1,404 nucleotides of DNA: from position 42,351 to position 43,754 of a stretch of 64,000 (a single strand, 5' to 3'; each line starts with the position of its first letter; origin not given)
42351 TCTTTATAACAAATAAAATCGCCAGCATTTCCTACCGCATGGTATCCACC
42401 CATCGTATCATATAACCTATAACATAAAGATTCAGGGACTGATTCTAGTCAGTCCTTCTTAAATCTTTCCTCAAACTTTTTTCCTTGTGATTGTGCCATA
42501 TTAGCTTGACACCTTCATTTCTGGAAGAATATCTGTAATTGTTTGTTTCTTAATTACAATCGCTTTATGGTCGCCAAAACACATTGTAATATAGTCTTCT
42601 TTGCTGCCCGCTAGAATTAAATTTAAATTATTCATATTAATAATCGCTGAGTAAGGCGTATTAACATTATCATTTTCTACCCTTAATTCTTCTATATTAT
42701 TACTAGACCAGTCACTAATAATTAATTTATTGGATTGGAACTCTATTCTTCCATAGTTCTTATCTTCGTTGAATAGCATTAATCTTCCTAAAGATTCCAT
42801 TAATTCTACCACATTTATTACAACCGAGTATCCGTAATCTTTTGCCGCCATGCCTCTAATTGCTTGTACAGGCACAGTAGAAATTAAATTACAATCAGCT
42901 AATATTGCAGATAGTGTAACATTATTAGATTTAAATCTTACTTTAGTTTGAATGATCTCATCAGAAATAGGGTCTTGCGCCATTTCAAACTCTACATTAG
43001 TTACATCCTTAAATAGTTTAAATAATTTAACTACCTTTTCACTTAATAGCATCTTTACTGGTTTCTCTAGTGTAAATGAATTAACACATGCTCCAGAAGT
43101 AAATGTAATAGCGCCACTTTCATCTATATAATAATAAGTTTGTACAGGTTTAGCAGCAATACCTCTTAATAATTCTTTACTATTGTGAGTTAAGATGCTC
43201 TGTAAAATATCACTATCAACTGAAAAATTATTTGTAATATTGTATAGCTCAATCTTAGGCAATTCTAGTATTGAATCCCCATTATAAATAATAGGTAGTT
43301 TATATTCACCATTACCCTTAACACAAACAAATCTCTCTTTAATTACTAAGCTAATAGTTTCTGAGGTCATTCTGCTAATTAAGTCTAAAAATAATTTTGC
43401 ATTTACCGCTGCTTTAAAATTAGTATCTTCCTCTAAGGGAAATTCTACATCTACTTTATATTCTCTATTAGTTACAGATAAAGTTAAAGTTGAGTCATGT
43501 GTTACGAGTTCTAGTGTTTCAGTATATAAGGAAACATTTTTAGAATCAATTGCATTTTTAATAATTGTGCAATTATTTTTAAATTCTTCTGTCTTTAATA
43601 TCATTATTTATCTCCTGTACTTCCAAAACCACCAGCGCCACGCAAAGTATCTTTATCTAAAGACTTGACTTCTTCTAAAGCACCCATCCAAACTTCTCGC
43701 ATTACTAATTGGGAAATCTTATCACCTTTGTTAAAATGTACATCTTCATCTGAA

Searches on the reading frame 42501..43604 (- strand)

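Call 13: search_protein_families(library=pfam, proteins=[window:42501-43604:-], max_evalue=0.001)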
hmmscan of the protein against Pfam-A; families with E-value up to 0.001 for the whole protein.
window:42501-43604:- (367 aa): 1 family
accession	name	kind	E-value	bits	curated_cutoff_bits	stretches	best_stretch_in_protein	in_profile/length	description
PF00712.24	DNA_pol3_beta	-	3.7e-08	34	24.4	1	2-105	4-110/120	DNA polymerase III beta subunit, N-terminal domain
